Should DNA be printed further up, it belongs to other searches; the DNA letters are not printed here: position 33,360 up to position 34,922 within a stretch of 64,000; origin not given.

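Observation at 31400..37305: Operon amt - nrfH - octaheme HAO-like cytochrome - NirV-like FGE protein - SPFH protein, driven by a sigma-54 promoter next to a NifA-like activator: a candidate periplasmic nitrite/hydroxylamine-to-ammonium reductase coupled to ammonium uptake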

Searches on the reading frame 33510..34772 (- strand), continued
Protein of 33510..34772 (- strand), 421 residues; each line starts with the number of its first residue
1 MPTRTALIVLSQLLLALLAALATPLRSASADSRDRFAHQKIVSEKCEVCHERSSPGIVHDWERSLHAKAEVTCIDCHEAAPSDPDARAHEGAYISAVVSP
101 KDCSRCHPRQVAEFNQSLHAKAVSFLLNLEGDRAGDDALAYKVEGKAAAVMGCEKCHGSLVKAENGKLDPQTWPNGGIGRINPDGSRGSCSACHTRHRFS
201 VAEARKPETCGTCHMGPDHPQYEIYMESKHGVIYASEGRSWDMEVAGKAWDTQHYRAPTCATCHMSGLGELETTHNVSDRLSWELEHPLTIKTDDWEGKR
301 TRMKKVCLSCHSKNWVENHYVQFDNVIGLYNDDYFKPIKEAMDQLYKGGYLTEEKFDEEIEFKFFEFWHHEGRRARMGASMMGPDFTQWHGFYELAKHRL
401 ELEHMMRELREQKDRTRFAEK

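Call 28: search_solved_structures(query=A1, show_alignments=5, max_evalue=0.01)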
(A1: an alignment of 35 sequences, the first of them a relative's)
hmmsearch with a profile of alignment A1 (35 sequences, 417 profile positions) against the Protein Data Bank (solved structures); distinct sequences matched with E-value up to 0.01: 15.
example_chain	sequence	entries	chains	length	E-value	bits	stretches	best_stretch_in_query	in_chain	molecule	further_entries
4qo5_A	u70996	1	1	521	2.2e-75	257.2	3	64-277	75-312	Hypothetical multiheme protein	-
6h5l_A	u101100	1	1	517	9.7e-40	139.8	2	185-350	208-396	Similar to hydroxylamine oxidoreductase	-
4fas_A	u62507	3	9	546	1.4e-39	139.3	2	184-352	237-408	Hydroxylamine oxidoreductase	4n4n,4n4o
1fgj_A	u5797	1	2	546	1.4e-39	139.3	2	184-352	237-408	HYDROXYLAMINE OXIDOREDUCTASE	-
6m0p_A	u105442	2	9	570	1.5e-39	139.2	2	184-352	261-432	Aerobic hydroxylamine oxidoreductase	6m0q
4n4j_A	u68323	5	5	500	8e-35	123.6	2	185-331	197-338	hydroxylamine oxidoreductase | Similar to hydroxylamine oxidoreductase hao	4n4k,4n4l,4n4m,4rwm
6t5e_A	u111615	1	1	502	4.9e-33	117.7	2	185-330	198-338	Hydroxylamine oxidoreductase-like protein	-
6hif_G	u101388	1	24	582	2.1e-28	102.4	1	185-350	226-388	Hydrazine dehydrogenase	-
2j7a_A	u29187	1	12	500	1.7e-06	30.3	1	53-115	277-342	CYTOCHROME C NITRITE REDUCTASE NRFA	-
2vr0_A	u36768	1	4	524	1.9e-06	30.1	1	53-115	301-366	CYTOCHROME C NITRITE REDUCTASE, CATALYTIC SUBUNIT NFRA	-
4wjy_A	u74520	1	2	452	9.8e-05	24.5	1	53-149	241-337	Cytochrome c-552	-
2rf7_A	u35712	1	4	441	0.00014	23.9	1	54-149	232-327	Cytochrome c-552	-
1gu6_A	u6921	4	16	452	0.00015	23.9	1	54-149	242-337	CYTOCHROME C552 | Cytochrome c-552 | Cytochrome c nitrite reductase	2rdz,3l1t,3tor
3ubr_A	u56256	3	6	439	0.00041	22.4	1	53-148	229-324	Cytochrome c-552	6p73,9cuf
1qdb_A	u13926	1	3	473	0.0034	19.4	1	54-140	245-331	CYTOCHROME C NITRITE REDUCTASE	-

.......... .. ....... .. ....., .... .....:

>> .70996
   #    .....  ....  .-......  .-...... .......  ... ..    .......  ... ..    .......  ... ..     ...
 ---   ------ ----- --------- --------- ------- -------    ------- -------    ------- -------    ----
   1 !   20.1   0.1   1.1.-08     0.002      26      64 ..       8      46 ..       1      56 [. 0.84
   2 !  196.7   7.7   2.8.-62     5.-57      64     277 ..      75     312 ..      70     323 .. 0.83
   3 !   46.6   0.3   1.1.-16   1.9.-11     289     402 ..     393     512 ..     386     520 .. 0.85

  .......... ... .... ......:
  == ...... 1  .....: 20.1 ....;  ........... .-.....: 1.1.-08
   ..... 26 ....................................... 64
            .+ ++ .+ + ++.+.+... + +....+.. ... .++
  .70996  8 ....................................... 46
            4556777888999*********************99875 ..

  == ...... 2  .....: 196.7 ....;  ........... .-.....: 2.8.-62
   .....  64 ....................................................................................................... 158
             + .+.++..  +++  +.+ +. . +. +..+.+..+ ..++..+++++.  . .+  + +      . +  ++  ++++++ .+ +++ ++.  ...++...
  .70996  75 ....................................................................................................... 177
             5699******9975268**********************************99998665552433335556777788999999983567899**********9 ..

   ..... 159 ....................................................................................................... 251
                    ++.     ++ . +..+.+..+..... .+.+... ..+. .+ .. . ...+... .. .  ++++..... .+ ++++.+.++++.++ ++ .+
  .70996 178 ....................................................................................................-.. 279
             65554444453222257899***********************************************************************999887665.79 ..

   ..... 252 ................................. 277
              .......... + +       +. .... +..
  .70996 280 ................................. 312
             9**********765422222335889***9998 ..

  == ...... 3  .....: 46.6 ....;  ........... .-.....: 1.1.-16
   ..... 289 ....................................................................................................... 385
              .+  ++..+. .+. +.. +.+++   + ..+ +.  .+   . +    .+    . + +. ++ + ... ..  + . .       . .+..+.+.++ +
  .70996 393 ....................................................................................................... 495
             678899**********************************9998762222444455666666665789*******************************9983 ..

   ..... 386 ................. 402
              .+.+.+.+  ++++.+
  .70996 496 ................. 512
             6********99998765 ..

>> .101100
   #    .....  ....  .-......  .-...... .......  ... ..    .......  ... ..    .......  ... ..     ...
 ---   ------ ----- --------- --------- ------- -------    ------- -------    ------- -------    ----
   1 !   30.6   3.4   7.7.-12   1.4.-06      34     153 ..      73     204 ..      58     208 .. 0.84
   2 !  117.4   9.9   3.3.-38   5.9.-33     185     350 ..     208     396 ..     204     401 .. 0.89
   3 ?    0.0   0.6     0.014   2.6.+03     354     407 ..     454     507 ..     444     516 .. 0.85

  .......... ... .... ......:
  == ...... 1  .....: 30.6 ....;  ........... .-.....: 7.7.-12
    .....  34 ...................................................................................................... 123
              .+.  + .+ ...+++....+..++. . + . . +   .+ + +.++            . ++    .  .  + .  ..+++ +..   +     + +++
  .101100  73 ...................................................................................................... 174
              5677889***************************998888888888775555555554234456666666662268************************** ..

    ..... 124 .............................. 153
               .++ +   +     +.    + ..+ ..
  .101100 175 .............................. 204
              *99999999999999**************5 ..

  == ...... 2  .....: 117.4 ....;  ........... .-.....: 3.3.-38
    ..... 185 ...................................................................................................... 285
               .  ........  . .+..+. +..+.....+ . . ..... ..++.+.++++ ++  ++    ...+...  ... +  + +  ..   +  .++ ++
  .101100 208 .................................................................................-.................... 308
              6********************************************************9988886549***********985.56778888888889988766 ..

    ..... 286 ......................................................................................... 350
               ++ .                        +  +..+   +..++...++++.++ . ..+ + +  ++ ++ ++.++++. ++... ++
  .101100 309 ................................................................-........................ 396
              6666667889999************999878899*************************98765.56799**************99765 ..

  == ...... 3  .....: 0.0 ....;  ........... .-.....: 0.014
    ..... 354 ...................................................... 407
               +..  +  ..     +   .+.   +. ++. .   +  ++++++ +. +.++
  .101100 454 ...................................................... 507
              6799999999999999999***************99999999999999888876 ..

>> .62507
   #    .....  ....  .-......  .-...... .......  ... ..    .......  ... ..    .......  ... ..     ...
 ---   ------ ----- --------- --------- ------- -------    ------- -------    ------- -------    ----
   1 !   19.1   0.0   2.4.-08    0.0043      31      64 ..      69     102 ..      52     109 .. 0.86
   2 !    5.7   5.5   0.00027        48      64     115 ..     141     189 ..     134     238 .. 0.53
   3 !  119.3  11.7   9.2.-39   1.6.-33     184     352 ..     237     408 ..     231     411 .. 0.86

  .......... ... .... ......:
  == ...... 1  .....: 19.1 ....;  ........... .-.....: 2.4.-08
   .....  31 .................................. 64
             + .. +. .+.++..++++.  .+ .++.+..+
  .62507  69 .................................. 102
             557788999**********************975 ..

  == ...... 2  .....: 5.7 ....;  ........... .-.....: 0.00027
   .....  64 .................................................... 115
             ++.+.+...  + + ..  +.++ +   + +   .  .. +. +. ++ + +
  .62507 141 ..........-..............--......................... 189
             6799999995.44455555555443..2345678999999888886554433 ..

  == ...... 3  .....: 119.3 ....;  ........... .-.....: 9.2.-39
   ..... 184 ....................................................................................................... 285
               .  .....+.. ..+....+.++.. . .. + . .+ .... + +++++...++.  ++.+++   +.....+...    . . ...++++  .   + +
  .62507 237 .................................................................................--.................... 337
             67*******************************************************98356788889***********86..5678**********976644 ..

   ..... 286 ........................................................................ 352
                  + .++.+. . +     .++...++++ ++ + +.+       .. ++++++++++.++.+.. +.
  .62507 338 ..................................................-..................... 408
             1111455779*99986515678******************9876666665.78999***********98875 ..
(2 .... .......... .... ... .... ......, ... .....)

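Call 31: find_related_loci(query=A1, collection=genome_contigs, flank=8000)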
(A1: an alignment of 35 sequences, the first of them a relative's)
Query A1 (421 aa) in genome_contigs; peptide patterns used: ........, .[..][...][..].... (x = any residue, [..] = any of these).
600 stretches matched a pattern (row limit reached: there are more); 587 encode a relative of the query (tblastn E <= 1e-3); the best 80 are kept; 80 distinct loci.
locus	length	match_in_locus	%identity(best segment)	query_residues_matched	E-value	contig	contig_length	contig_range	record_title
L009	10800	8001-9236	59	1-415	4e-171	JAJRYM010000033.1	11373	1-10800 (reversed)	MAG: Nitrospirae bacterium isolate Dive96_bin3.303 k141_750438, whole genome shotgun sequence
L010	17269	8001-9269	47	3-409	2e-131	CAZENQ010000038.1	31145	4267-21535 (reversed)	MAG TPA_asm: uncultured Pirellulales bacterium isolate SRP068000_co1_348 genome assembly, contig: NODE_1607_length_31145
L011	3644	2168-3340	50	46-415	4e-134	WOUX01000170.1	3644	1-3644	MAG: bacterium isolate X2_MetaBAT.32 scaffold_4339, whole genome shotgun sequence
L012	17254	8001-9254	46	5-409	2e-128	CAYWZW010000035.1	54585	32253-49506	MAG TPA_asm: uncultured Pirellulales bacterium isolate binchicken_co189_401 genome assembly, contig: NODE_344_length_545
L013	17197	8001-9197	49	10-411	6e-128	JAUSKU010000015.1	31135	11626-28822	MAG: Deltaproteobacteria bacterium isolate E14_metabat.bin.78 E14_k141_951650, whole genome shotgun sequence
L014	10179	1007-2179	48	2-398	1e-127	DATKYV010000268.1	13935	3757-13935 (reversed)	MAG TPA_asm: Terriglobia bacterium isolate SMAG_U14228 k141_1844914, whole genome shotgun sequence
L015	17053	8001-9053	54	43-398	1e-127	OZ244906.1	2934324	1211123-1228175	MAG: bacterium isolate 988bfccd-3f86-43f9-a3c1-69845a0f5bc7 genome assembly, chromosome: 1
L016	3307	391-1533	50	13-398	4e-132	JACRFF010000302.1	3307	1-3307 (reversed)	MAG: Ignavibacteriales bacterium isolate NC_groundwater_1718_Pr3_B-0.1um_52_8 SR-2_scaffold_141_3104456, whole genome sh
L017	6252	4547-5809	46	5-409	6e-128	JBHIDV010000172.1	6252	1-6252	MAG: Sedimentisphaerales bacterium isolate b3.sp3_bin.2 NODE_5100_length_6252_cov_5.337744, whole genome shotgun sequenc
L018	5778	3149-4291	49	13-398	8e-128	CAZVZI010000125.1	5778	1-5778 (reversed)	MAG TPA_asm: uncultured Thermodesulfobacteriota bacterium isolate SRP062349_co5_66 genome assembly, contig: NODE_9408_le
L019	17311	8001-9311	44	3-421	4e-127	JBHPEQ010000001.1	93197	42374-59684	Planctomycetota bacterium isolate SAG AM-311-F19 NODE_1_length_93197_cov_29.542580, whole genome shotgun sequence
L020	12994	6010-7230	47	2-406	2e-126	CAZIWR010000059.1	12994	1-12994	MAG TPA_asm: uncultured Acidobacteriaceae bacterium isolate SRP119689_co1_211 genome assembly, contig: NODE_7027_length_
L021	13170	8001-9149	47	8-414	5e-126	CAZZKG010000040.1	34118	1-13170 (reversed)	MAG TPA_asm: uncultured Gemmatimonadota bacterium isolate binchicken_co275_191 genome assembly, contig: NODE_1334_length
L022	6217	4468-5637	48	2-398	4e-126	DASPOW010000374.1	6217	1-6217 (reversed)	MAG TPA_asm: Candidatus Methylomirabilota bacterium isolate SMAG_U12157 k141_716866, whole genome shotgun sequence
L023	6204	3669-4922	49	7-415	9e-126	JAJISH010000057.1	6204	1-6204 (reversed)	MAG: Thermoplasmatota archaeon isolate bin211 bin211_SWQ.59.16-18_bin.28.orig_57, whole genome shotgun sequence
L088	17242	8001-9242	46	9-421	8e-120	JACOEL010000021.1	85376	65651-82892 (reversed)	MAG: Nitrospira sp. isolate S2bin.17 NODE_214_length_85376_cov_47.140399, whole genome shotgun sequence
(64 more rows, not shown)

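Call 37: find_related_loci(query=A2, collection=metagenome_contigs, flank=8000)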
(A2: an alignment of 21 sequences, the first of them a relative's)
Query A2 (421 aa) in metagenome_contigs; peptide patterns used: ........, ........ (x = any residue, [..] = any of these).
600 stretches matched a pattern (row limit reached: there are more); 589 encode a relative of the query (tblastn E <= 1e-3); the best 80 are kept; 80 distinct loci.
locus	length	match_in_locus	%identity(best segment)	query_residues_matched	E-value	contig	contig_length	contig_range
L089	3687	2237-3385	78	39-421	0e+0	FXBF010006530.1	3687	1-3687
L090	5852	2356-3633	69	1-421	0e+0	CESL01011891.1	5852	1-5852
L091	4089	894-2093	63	8-411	0e+0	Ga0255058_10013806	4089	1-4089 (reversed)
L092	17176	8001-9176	64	15-402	2e-180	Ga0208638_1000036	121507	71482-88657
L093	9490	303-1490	51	1-412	4e-139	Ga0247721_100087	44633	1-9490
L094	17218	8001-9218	52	34-416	6e-133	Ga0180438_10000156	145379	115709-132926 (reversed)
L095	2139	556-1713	51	4-398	2e-139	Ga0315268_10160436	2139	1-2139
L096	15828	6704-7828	50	43-413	3e-129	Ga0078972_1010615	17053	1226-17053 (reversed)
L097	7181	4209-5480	45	4-412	2e-129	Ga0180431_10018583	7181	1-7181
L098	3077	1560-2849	47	5-418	2e-134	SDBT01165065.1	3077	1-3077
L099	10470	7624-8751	49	43-409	4e-129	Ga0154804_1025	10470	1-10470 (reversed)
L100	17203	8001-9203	49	13-418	4e-129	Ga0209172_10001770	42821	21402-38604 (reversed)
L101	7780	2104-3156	53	43-398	8e-129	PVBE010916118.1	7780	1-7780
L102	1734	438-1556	51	46-409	1e-138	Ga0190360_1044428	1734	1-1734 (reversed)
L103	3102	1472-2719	48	4-409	2e-133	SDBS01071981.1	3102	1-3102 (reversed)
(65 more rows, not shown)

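Call 47: search_protein_families(library=ncbifam, proteins=[window:33510-34772:-], max_evalue=0.001)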
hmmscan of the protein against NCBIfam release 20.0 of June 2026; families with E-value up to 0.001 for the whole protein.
window:33510-34772:- (421 aa): 7 families
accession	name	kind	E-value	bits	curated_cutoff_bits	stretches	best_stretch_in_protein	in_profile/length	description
NF052343.1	hydrazine_HDH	equivalog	3.8e-25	88.2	900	2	187-340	222-373/564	hydrazine dehydrogenase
TIGR03508.1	decahem_SO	subfamily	1.3e-09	38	192.2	1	39-119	66-136/258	DmsE family decaheme c-type cytochrome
TIGR03507.1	decahem_SO1788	subfamily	4.2e-06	25.5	209.3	0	148-328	487-642/672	OmcA/MtrC family decaheme c-type cytochrome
NF041028.1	decahem_GSU2203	exception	2e-05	24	325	0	42-79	100-134/317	GSU2203 family decaheme c-type cytochrome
TIGR03152.1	cyto_c552_HCOOH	exception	0.00025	19.9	692.5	1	60-121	234-297/441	ammonia-forming nitrite reductase cytochrome c552 subunit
TIGR04257.1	nanowire_3heme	domain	0.00029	20.9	40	0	64-112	18-63/75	c(7)-type cytochrome triheme domain-containing protein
NF047727.1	4hemeCytCCctA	equivalog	0.00049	20.2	180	0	12-113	4-96/109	tetraheme c-type cytochrome CctA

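Call 91: list_cluster_members(proteins=[P0001, P0241, P0121, P0009, P0250])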
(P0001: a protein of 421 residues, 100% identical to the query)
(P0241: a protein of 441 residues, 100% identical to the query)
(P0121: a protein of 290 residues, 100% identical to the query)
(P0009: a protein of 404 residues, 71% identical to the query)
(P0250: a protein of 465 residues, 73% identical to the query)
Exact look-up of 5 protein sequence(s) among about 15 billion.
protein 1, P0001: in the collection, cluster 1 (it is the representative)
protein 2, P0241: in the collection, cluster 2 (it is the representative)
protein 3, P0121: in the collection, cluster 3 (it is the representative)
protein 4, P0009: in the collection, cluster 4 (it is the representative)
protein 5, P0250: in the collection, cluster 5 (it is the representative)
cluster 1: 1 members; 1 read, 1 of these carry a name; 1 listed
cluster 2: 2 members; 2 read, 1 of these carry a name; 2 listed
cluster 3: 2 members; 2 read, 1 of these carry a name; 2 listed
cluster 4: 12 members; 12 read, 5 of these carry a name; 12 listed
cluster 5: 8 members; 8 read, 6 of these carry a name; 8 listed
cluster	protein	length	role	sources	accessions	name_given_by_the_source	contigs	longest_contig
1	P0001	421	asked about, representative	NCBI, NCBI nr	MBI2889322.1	MAG: hydroxylamine oxidoreductase [Nitrospirae bacterium] | hydroxylamine oxidoreductase [Nitrospirota bacterium]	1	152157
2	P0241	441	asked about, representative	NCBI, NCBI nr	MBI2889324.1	MAG: ammonium transporter [Nitrospirae bacterium] | ammonium transporter [Nitrospirota bacterium]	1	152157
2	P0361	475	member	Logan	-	-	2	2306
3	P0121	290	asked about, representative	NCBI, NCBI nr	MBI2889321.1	MAG: SUMF1/EgtB/PvdO family nonheme iron enzyme [Nitrospirae bacterium] | SUMF1/EgtB/PvdO family nonheme iron enzyme [Nitrospirota bacterium]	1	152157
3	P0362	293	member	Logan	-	-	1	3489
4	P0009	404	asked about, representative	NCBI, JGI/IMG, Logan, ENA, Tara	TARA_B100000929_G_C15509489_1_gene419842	strand:+ start:2078 stop:3292 length:1215 start_codon:yes stop_codon:yes ...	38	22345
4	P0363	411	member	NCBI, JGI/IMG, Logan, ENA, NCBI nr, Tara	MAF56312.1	MAG: hydroxylamine oxidoreductase [Deltaproteobacteria bacterium] | hypothetical protein | hydroxylamine oxidoreductase [Deltaproteobacteria bacterium]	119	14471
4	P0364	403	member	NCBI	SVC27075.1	uncharacterized protein METZ01_LOCUS279929, partial [marine metagenome]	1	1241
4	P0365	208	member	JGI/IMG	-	hypothetical protein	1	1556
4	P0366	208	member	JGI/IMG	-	hypothetical protein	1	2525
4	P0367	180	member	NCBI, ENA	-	-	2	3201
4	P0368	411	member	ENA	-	-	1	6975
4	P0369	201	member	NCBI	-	-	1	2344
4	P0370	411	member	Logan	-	-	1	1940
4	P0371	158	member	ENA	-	-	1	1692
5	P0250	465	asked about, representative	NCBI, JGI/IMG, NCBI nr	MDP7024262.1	MAG: ammonium transporter [Kiritimatiellia bacterium] | Amt family ammonium transporter | ammonium transporter [Kiritimatiellia bacterium]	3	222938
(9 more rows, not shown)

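Call 94: search_protein_families(library=pfam, proteins=[L088:6256-6708:+, L088:6776-7825:+, L088:7926-9344:+, L088:9363-10958:+, L088:11063-11839:+, L009:9301-10614:+], max_evalue=0.0001)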
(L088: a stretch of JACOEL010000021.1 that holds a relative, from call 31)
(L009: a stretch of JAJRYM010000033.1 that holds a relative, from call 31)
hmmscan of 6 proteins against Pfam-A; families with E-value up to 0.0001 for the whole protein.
L088:6256-6708:+ (150 aa): 1 family
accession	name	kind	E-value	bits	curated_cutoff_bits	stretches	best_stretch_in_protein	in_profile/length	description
PF00355.32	Rieske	-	7.9e-12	45.4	20.3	1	52-134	3-87/88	Rieske [2Fe-2S] domain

L088:6776-7825:+ (349 aa): 2 families
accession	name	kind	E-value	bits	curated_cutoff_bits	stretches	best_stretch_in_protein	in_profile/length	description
PF00033.24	Cytochrome_B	-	2.4e-46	158.4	27.2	1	32-217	4-187/189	Cytochrome b/b6/petB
PF13631.11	Cytochrom_B_N_2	-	1.2e-32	113.6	27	1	101-264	2-168/169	Cytochrome b(N-terminal)/b6/petB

L088:7926-9344:+ (472 aa): 6 families
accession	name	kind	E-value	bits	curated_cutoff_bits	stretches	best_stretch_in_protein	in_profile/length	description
PF13447.11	Multi-haem_cyto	-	1.3e-32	113.6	21.9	1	204-368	96-261/269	Seven times multi-haem cytochrome CxxCH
PF13435.11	Cytochrome_C554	-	1.9e-11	45.2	20.8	0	60-98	46-83/84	Cytochrome c554 and c-prime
PF22113.1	Mtrc-MtrF_II-IV_dom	-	1.9e-10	41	30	1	203-343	6-141/176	Outer membrane cytochrome MtrC/MtrF-like, domains II/IV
PF14522.11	Cytochrome_C7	-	2e-10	40.8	24.8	0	61-129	12-67/67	Cytochrome c7 and related cytochrome c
PF14537.11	Cytochrom_c3_2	-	1.3e-08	35.6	25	0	123-230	8-78/79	Cytochrome c3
PF09699.15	Paired_CXXCH_1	-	2.5e-07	30.7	20.6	0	203-231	6-37/41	Doubled CXXCH motif (Paired_CXXCH_1)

L088:9363-10958:+ (531 aa): 2 families
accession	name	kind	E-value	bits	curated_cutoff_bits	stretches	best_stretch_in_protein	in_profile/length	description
PF01077.27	NIR_SIR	-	1.7e-54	184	27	2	122-277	2-154/158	Nitrite and sulphite reductase 4Fe-4S domain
PF03460.22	NIR_SIR_ferr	-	7.8e-36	122.1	24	2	50-113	5-69/69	Nitrite/Sulfite reductase ferredoxin-like half domain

L088:11063-11839:+ (258 aa): 1 family
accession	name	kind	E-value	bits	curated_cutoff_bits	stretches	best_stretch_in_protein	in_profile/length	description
PF00571.33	CBS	-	2.6e-27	95.3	24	2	202-253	4-56/57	CBS domain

L009:9301-10614:+ (437 aa): 1 family
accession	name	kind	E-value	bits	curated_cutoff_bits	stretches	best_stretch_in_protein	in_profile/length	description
PF13372.12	Alginate_exp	-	2.9e-31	109.1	25.2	1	37-369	4-317/395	Alginate export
